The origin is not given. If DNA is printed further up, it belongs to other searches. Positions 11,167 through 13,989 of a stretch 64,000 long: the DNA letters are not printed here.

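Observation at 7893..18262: Two-component-regulated glycyl radical eliminase cluster that couples to a tungsten-type aldehyde:ferredoxin oxidoreductase instead of a microcompartment/CoA-acylating ALDH route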

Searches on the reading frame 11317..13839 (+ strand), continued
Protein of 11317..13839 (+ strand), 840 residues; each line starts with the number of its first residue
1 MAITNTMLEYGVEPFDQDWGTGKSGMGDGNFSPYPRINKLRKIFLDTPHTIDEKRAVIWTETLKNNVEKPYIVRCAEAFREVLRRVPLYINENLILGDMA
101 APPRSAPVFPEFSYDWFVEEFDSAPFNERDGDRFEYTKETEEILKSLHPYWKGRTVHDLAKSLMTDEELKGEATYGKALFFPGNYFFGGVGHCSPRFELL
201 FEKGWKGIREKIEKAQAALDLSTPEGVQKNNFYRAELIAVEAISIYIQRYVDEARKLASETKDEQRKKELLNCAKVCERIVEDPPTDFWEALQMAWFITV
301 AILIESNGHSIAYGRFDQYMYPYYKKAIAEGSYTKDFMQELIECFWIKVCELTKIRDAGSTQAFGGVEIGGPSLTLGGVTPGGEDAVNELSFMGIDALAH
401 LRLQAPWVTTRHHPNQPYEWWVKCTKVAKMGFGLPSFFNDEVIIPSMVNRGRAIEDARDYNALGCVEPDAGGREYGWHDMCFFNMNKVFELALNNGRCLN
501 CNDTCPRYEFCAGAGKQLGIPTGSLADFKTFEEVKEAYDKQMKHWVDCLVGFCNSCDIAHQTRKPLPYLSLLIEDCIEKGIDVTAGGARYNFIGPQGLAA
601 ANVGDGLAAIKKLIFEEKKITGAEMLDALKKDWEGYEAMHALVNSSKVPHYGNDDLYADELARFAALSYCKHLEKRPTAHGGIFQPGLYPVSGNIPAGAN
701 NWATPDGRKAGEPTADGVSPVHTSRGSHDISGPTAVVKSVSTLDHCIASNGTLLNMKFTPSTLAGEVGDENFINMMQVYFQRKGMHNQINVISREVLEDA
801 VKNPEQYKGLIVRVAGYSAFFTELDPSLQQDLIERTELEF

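Call 16: search_solved_structures(query=window:11317-13839:+, max_evalue=1e-190, show_alignments=3)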
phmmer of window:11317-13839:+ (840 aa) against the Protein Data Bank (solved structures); distinct sequences matched with E-value up to 1e-190: 3.
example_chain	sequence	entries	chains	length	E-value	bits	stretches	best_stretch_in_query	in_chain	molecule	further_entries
1r8w_A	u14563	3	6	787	4.9e-209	699.9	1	33-837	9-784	glycerol dehydratase | B12-independent glycerol dehydratase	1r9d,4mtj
5i2a_A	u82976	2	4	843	5.1e-204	683.3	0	43-633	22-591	Diol-dehydratase | Diol dehydratase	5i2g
9rco_A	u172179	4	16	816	2.3e-201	674.5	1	21-840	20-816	Glycyl radical protein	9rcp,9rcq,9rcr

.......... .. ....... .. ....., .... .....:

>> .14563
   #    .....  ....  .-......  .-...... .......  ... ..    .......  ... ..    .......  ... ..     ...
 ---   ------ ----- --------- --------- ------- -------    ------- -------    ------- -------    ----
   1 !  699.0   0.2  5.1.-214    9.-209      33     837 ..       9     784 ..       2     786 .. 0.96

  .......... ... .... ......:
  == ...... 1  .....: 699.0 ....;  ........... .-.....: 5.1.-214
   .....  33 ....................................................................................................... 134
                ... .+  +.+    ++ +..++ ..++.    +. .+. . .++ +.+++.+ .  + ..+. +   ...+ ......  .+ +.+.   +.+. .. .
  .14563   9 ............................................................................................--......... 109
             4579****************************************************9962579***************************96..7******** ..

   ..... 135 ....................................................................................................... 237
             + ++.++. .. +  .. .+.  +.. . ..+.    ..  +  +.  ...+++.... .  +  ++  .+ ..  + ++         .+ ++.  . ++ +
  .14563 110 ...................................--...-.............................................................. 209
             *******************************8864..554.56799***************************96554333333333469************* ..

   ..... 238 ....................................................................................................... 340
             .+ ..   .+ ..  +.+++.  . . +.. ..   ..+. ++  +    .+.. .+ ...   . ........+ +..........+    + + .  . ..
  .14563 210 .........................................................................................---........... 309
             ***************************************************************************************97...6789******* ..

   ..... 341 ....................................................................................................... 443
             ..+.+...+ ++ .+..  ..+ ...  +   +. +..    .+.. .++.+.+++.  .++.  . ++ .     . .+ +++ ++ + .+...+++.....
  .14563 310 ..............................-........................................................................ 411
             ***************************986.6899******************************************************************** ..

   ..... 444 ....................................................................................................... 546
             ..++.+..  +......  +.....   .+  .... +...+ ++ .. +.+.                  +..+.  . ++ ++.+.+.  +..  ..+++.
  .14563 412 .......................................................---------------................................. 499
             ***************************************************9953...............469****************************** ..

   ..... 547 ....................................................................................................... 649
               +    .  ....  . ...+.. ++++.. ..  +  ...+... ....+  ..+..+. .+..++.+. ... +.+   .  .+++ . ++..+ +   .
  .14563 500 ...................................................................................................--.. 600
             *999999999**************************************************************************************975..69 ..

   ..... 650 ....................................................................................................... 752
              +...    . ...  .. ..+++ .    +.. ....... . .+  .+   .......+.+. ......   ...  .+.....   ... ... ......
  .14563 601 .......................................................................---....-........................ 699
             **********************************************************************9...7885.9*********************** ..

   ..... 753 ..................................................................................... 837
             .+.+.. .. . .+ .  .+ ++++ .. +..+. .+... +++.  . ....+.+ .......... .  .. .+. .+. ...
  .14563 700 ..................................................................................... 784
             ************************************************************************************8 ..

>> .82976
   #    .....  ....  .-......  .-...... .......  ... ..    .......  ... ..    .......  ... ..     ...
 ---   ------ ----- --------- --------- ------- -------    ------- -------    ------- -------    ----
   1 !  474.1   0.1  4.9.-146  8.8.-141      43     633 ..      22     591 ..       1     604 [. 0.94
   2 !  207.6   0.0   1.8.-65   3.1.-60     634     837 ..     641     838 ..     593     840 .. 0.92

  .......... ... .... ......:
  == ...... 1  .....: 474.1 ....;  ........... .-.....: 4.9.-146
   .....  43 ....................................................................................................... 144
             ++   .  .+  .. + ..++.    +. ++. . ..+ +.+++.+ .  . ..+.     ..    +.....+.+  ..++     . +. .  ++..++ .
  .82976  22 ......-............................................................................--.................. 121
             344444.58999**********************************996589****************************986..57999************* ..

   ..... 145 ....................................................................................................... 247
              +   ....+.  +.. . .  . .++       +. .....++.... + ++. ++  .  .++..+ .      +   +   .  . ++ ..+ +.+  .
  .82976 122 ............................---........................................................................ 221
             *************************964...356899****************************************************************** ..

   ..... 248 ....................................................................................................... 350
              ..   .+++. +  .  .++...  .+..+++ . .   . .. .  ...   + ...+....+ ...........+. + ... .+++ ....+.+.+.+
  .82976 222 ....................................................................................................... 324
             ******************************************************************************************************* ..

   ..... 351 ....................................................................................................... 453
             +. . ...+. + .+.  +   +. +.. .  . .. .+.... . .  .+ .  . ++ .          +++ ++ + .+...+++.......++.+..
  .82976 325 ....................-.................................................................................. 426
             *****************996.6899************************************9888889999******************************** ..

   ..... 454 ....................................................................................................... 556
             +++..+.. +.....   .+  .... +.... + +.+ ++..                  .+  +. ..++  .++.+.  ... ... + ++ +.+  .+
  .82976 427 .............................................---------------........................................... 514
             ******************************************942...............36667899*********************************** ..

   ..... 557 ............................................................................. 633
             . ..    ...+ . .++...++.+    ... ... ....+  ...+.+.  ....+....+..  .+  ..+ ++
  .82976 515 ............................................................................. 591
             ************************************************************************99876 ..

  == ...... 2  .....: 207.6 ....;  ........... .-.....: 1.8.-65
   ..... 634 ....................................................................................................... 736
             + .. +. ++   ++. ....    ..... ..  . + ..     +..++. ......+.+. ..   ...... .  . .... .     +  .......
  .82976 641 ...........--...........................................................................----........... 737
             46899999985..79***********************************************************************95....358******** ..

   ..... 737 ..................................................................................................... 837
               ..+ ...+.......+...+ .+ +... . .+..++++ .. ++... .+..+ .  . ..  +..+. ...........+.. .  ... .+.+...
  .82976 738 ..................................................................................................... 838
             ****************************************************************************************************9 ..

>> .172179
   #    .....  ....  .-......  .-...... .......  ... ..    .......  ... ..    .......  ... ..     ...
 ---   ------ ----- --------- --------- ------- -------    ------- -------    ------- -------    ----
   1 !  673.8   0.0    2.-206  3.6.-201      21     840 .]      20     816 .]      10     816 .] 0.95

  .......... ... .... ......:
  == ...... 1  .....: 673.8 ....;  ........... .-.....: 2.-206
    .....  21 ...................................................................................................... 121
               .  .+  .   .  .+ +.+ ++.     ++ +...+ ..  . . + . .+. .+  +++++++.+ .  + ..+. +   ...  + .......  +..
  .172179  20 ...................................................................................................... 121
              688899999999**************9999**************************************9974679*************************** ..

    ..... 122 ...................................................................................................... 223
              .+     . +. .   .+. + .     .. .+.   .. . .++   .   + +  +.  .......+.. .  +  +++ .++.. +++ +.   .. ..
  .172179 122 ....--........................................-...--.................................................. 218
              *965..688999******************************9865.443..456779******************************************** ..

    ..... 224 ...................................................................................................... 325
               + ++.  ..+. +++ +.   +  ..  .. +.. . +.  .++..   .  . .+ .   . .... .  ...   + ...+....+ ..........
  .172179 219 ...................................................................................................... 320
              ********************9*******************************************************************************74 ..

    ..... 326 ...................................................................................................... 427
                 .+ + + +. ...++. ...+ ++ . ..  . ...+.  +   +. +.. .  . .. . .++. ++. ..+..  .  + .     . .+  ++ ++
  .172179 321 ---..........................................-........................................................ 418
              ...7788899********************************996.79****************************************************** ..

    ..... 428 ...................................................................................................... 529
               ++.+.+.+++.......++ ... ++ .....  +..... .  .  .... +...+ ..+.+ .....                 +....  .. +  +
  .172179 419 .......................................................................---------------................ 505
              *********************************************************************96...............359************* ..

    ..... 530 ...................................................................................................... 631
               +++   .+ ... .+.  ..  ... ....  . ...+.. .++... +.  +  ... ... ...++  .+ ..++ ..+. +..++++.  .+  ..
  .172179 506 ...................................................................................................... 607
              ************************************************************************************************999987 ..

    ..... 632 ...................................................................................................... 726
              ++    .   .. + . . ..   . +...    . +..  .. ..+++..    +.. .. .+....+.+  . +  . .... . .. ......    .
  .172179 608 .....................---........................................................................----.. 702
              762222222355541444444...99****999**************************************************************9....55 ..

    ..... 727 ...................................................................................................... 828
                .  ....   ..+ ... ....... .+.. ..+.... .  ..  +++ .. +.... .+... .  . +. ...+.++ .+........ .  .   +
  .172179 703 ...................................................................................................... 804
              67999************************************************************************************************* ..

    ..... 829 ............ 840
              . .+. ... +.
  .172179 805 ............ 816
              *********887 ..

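Call 20: find_encoding_contigs(protein=P0023, flank=10000, max_places=2)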
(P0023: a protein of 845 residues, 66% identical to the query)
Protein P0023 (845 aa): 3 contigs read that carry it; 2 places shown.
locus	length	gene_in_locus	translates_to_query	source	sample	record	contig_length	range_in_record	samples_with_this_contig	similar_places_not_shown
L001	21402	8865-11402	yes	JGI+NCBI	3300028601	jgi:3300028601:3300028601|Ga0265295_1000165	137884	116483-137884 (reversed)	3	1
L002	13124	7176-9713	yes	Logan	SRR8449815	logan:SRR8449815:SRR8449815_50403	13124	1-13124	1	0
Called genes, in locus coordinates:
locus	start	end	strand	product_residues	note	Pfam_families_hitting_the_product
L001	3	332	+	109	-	?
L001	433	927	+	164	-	-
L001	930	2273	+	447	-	PF09994:T6SS_Tle1-like_cat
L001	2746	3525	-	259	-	PF00378:ECH_1, PF16113:ECH_2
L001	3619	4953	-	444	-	PF07690:MFS_1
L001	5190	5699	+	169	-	PF13527:Acetyltransf_9 (weak), PF00583:Acetyltransf_1, PF13508:Acetyltransf_7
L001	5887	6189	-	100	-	PF13560:HTH_31 (weak), PF01381:HTH_3 (weak)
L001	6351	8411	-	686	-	PF10114:PocR, PF02518:HATPase_c, PF00072:Response_reg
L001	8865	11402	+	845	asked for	PF02901:PFL-like, PF01228:Gly_radical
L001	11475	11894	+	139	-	PF03928:HbpS-like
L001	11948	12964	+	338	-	PF13353:Fer4_12 (weak), PF13237:Fer4_10 (faint), PF12838:Fer4_7 (weak), PF13187:Fer4_9 (weak), PF00037:Fer4 (weak), PF12837:Fer4_6 (weak), PF04055:Radical_SAM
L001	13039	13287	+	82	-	-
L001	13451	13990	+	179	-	-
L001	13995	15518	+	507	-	PF00158:Sigma54_activat, PF14532:Sigma54_activ_2, PF07724:AAA_2 (faint), PF07728:AAA_5 (weak), PF25601:AAA_lid_14, PF02954:HTH_8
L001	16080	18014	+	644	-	PF07715:Plug, PF00593:TonB_dep_Rec_b-barrel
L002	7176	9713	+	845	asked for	PF02901:PFL-like, PF01228:Gly_radical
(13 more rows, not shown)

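Call 21: find_encoding_contigs(protein=P0006, flank=10000, max_places=1)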
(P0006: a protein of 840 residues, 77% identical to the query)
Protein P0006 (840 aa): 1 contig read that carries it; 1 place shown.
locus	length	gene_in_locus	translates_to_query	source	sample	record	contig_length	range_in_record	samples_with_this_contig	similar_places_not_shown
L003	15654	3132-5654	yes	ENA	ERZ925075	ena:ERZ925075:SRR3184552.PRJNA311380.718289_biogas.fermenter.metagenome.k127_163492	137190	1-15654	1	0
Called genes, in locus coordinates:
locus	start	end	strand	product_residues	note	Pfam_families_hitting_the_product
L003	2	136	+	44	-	?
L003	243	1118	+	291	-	PF10114:PocR (faint), PF06580:His_kinase, PF02518:HATPase_c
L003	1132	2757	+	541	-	PF00072:Response_reg, PF17853:GGDEF_2, PF00165:HTH_AraC (weak), PF12833:HTH_18, PF00165:HTH_AraC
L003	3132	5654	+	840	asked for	PF02901:PFL-like, PF01228:Gly_radical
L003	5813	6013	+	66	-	-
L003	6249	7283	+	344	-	PF13353:Fer4_12, PF04055:Radical_SAM, PF12837:Fer4_6 (faint), PF14697:Fer4_21 (weak), PF13187:Fer4_9 (weak)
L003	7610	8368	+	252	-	PF01810:LysE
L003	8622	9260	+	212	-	PF10925:DUF2680 (faint), PF20787:SPP1_GP23-1 (faint)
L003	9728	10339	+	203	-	PF00881:Nitroreductase, PF14512:TM1586_NiRdase (faint)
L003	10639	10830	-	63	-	-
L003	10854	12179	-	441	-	PF00501:AMP-binding, PF14535:AMP-binding_C_2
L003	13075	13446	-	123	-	PF04126:Cyclophil_like, PF18050:Cyclophil_like2 (weak)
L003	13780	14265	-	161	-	PF02915:Rubrerythrin (weak), PF09537:DUF2383 (faint), PF07875:Coat_F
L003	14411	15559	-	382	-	PF06925:MGDG_synth, PF02350:Epimerase_2, PF00534:Glycos_transf_1, PF04101:Glyco_tran_28_C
